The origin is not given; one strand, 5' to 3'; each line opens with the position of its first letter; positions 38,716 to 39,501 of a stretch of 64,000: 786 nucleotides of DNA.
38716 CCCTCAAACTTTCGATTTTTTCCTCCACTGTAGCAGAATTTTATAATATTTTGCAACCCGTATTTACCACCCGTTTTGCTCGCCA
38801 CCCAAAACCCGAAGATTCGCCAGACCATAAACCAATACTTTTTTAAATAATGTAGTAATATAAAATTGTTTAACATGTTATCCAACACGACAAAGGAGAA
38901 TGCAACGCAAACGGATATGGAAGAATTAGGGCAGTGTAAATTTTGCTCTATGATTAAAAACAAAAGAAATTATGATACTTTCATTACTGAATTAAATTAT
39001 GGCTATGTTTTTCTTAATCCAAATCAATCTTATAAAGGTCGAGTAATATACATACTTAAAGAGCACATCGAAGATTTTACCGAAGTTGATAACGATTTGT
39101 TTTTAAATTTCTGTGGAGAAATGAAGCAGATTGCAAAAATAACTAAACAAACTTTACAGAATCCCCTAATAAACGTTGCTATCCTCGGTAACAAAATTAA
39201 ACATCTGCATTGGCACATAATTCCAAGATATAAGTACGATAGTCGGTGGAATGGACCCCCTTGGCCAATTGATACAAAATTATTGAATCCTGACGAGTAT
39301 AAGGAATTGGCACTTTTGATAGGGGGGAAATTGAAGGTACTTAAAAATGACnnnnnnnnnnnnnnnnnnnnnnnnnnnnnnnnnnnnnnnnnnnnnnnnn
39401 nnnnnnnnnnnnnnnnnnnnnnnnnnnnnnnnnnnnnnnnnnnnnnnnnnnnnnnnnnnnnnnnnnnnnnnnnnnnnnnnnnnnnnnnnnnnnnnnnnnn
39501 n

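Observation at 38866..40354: Overlapping HIT hydrolase plus Pol-beta nucleotidyltransferase gene pair of unknown function in the island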

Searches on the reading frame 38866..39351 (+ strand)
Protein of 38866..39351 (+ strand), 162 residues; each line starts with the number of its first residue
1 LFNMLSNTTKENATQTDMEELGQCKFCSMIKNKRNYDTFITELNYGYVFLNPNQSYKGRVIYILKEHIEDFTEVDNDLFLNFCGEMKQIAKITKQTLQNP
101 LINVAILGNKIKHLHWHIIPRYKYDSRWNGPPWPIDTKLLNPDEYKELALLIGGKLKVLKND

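Call 3: search_protein_families(library=pfam, proteins=[window:38866-39351:+], max_evalue=1)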
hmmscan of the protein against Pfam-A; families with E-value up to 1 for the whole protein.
window:38866-39351:+ (162 aa): 2 families
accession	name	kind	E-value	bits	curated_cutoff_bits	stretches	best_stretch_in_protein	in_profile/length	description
PF01230.28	HIT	-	4.6e-12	46.9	21.5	1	33-123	2-97/98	HIT domain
PF04677.20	CwfJ_C_1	-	0.053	13.8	21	1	15-123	5-111/122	Protein similar to CwfJ C-terminus 1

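Call 4: search_protein_families(library=padloc, proteins=[window:38866-39351:+], max_evalue=1)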
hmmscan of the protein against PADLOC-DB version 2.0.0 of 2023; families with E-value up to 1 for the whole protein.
window:38866-39351:+ (162 aa): 1 family
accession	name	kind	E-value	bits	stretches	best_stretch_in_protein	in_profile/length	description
PDLC00441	ThsC2|ThsC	-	2.3e-07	28.7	1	14-119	4-113/148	HIT family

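Call 5: search_protein_families(library=ncbifam, proteins=[window:38866-39351:+], max_evalue=1)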
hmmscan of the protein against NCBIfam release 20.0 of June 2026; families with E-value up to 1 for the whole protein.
window:38866-39351:+ (162 aa): 3 families
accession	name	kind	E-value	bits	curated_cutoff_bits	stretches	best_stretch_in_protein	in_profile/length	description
NF052622.1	ATPAdlTfActino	equivalog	0.0041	16.6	290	1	57-126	75-147/176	ATP adenylyltransferase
NF008822.0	PRK11872.1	equivalog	0.065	12.2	402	1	31-98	256-322/341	anthranilate 1,2-dioxygenase electron transfer component AntC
NF045834.1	M_plasma_HinT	exception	0.069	14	130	1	38-121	13-101/102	histidine triad protein HinT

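Call 46: search_solved_structures(query=A2, max_evalue=0.01, show_alignments=1)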
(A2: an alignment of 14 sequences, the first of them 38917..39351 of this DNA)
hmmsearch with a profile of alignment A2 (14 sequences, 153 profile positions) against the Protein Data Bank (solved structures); distinct sequences matched with E-value up to 0.01: 23.
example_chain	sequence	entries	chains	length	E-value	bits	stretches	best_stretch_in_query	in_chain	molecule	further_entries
2oik_A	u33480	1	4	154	2.3e-20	76.1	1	12-147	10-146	Histidine triad (HIT) protein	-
1y23_A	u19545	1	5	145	1.5e-14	57.2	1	12-146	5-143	Histidine triad protein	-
3i24_A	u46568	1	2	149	2.3e-14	56.6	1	55-148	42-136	HIT family hydrolase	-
3imi_A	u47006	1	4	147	6e-14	55.3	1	7-145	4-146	HIT family protein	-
3i4s_A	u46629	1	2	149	7.1e-13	51.8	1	53-145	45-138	HISTIDINE TRIAD PROTEIN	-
3l7x_A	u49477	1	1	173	2.1e-12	50.3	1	9-113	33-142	Putative Hit-like protein involved in cell-cycle regulation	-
2eo4_A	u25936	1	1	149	5.2e-12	49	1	14-148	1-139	150aa long hypothetical histidine triad nucleotide-binding protein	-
3ohe_A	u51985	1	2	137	6e-12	48.8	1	57-146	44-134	Histidine triad (HIT) protein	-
3nrd_A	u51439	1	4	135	5.9e-11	45.6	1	56-144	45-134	histidine triad (HIT) protein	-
3ksv_A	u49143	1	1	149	1.5e-07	34.5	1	8-114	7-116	Uncharacterized protein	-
3lb5_A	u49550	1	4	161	2e-07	34.1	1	13-138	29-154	Hit-like protein involved in cell-cycle regulation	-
7mqw_A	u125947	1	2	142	1e-06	31.8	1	14-125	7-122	HIT family protein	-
6iq1_A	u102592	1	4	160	1.2e-06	31.5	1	12-148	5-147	Adenosine 5'-monophosphoramidase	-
3p0t_A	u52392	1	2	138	1.5e-06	31.3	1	15-125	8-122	Uncharacterized protein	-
6af2_A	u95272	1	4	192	1.7e-05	27.8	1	13-116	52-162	HIT domain-containing protein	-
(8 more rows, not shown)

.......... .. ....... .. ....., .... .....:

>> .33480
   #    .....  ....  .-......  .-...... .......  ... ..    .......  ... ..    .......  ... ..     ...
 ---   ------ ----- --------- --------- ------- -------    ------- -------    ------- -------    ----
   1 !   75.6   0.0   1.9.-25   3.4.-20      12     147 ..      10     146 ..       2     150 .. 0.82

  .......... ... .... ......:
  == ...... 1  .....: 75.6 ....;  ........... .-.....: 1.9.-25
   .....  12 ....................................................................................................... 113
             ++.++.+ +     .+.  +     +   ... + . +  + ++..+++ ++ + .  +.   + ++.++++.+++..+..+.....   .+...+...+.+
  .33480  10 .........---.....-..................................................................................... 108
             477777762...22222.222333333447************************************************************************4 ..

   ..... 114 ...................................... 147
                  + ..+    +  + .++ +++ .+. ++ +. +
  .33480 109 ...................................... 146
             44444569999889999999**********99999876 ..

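Call 67: list_cluster_members(proteins=[P0001, window:38875-39351:+, window:35771-38326:+])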
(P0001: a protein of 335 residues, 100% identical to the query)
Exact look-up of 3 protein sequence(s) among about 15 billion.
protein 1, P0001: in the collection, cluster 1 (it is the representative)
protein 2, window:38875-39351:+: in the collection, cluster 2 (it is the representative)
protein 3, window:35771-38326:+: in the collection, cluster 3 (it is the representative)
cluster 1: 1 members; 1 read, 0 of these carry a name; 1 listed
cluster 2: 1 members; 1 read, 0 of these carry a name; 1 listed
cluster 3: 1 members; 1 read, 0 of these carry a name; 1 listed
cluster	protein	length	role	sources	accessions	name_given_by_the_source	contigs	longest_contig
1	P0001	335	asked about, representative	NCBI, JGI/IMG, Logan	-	-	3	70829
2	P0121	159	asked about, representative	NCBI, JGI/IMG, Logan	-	-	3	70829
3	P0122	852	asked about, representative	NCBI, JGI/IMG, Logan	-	-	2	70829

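Call 90: find_homologous_proteins(query=A2, max_evalue=1e-10)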
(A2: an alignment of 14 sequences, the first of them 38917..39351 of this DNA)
Query A2 (14 sequences) (145 aa, profile of the alignment): 85 proteins with E <= 1e-10 among 1861 candidates.
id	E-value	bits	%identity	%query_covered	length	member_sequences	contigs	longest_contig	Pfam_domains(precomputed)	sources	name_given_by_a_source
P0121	8.9e-53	196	100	100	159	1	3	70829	PF01230.30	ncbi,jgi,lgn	-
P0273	2.2e-46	175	39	95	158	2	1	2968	PF01230.30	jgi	-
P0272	3.8e-45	171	49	92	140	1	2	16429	PF01230.30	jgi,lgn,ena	-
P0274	1.2e-43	166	45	82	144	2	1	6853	PF01230.30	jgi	-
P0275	4.6e-43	165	43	92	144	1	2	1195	PF01230.30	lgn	-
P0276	2.5e-42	162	23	85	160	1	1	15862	-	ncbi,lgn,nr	ncbi:MAG TPA: hypothetical protein VHG28_02040 [Longimicrobiaceae bacterium]|nr:hypothetical protein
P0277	4.8e-42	161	30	60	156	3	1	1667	-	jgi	jgi:diadenosine tetraphosphate (Ap4A) HIT family hydrolase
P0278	6.7e-42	161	42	94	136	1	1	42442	PF01230.30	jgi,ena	-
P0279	2.0e-41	159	48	92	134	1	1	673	PF01230.30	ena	-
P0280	7.4e-41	157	26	56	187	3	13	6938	-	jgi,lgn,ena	jgi:Diadenosine tetraphosphate (Ap4A) hydrolase and other HIT family hydrolases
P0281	4.6e-38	148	33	56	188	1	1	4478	-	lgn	-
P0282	9.7e-38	147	33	56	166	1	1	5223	-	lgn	-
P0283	2.4e-37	146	42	89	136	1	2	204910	PF01230.30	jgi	jgi:diadenosine tetraphosphate (Ap4A) HIT family hydrolase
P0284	1.4e-36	143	28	56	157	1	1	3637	-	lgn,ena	-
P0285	1.9e-36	143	29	56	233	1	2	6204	-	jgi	jgi:diadenosine tetraphosphate (Ap4A) HIT family hydrolase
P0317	6.6e-33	132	24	56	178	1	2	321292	-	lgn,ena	-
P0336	8.9e-31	125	24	57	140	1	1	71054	-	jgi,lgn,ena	-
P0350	1.5e-21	95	26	86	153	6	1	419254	PF01230.30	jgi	jgi:diadenosine tetraphosphate (Ap4A) HIT family hydrolase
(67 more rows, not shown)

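Call 91: find_encoding_contigs(protein=P0283, flank=4000, max_places=1)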
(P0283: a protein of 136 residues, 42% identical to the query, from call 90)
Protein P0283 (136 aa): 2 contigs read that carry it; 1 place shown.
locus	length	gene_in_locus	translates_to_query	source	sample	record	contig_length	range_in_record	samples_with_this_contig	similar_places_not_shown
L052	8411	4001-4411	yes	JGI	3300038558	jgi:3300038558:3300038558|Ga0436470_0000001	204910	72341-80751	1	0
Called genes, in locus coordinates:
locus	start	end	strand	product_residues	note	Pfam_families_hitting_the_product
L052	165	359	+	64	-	-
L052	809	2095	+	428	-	PF27235:AF_1680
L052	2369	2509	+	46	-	-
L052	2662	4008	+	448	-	PF13243:SQHop_cyclase_C, PF00432:Prenyltrans (weak), PF13249:SQHop_cyclase_N (faint)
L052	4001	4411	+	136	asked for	PF01230:HIT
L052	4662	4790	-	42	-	-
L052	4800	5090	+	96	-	-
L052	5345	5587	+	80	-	-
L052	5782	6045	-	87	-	-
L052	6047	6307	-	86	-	-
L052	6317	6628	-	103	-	-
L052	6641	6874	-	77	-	-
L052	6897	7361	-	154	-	-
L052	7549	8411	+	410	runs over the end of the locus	PF00589:Phage_integrase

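Call 92: find_encoding_contigs(protein=P0317, flank=4000, max_places=1)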
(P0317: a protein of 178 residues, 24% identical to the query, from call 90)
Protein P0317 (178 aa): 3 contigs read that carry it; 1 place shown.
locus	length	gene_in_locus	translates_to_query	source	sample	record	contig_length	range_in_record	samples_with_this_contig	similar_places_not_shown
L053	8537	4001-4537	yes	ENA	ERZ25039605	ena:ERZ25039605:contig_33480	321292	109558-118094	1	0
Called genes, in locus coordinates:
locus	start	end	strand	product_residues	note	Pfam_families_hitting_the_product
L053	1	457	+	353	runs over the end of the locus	PF08450:SGL (faint)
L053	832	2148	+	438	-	PF11638:DnaA_N, PF03969:AFG1_ATPase (faint), PF00308:Bac_DnaA, PF01695:IstB_IS21, PF13173:AAA_14 (faint), PF00004:AAA (weak), PF22688:Hda_lid (faint), PF08299:Bac_DnaA_C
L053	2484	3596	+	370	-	PF00712:DNA_pol3_beta, PF02767:DNA_pol3_beta_2, PF02768:DNA_pol3_beta_3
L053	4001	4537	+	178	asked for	-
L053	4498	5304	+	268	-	PF00300:His_Phos_1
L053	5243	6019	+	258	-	-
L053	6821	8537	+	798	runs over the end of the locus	PF02518:HATPase_c, PF00204:DNA_gyraseB, PF01751:Toprim, PF00986:DNA_gyraseB_C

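Call 93: find_encoding_contigs(protein=P0336, flank=4000, max_places=1)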
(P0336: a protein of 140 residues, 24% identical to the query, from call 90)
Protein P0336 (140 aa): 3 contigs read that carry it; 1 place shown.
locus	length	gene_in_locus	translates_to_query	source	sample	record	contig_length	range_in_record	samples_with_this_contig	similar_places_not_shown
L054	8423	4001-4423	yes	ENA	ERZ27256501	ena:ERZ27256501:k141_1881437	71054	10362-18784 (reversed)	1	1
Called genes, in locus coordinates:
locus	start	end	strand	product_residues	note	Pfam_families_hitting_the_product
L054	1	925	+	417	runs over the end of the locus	PF00589:Phage_integrase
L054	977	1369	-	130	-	PF13560:HTH_31, PF01381:HTH_3, PF12844:HTH_19 (weak)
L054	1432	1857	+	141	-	-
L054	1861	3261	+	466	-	-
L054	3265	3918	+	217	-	PF22769:DCD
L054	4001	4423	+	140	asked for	-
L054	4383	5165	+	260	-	PF00300:His_Phos_1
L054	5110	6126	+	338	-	-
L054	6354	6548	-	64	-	-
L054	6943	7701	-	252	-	-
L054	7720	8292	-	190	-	-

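Call 94: find_encoding_contigs(protein=P0350, flank=4000, max_places=1)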
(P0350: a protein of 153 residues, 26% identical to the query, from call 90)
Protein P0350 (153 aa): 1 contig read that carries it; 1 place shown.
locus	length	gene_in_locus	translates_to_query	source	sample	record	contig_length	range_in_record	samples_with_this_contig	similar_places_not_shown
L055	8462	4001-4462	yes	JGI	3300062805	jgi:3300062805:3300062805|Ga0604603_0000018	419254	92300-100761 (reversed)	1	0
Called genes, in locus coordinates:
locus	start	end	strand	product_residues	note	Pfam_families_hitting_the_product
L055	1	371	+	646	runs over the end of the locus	PF01011:PQQ, PF13360:PQQ_2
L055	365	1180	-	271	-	PF13560:HTH_31, PF17765:MLTR_LBD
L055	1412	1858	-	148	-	-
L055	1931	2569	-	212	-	PF02517:Rce1-like (weak)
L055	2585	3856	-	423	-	PF00144:Beta-lactamase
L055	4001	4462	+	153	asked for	PF01230:HIT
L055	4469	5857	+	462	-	PF01554:MatE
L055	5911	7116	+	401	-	PF01839:FG-GAP (faint), PF13517:FG-GAP_3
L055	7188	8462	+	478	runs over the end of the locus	PF03448:MgtE_N, PF00571:CBS (weak), PF01769:MgtE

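Call 103: search_protein_families(library=padloc, proteins=[P0336, P0283, P0317, P0272, P0278], max_evalue=0.01)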
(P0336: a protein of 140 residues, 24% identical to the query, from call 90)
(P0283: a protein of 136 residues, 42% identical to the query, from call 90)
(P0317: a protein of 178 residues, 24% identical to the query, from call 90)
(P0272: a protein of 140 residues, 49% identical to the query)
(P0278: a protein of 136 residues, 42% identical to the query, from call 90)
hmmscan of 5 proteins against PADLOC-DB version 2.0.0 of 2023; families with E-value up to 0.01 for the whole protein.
P0336 (140 aa): 0 families

P0283 (136 aa): 1 family
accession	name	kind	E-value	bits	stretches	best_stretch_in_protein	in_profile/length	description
PDLC00441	ThsC2|ThsC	-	1.4e-05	23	1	2-102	12-117/148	HIT family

P0317 (178 aa): 0 families

P0272 (140 aa): 1 family
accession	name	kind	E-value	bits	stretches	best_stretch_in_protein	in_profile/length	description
PDLC00441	ThsC2|ThsC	-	0.0055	14.5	1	3-98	14-113/148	HIT family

P0278 (136 aa): 1 family
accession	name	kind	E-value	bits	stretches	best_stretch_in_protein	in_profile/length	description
PDLC00441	ThsC2|ThsC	-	0.00012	19.9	1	2-98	12-113/148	HIT family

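Call 118: predict_structure(alignment_id=A6)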
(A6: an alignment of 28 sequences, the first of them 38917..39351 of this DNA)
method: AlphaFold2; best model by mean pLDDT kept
length: 145 residues; sequences in the alignment: 28
mean_pLDDT: 90.8   pTM: 0.86
mean pLDDT of the five models: 90.8, 89.6, 89.4, 89.0, 88.5
residues with pLDDT >= 90: 107; 70-90: 29; 50-70: 6; < 50: 3
segments of 3 or more residues with pLDDT < 50: 1-3
pLDDT, mean of each block of 10 residues (from residue 1): 71 96 98 85 96 96 98 97 93 91 90 76 91 97 84
secondary structure, 60 per line:
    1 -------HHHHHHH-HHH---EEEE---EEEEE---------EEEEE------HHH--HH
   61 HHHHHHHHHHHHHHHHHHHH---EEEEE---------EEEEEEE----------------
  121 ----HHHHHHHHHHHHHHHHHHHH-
elements in order: H8-14 E22-25 E29-33 E43-47 H59-80 E84-88 E98-104 H125-144
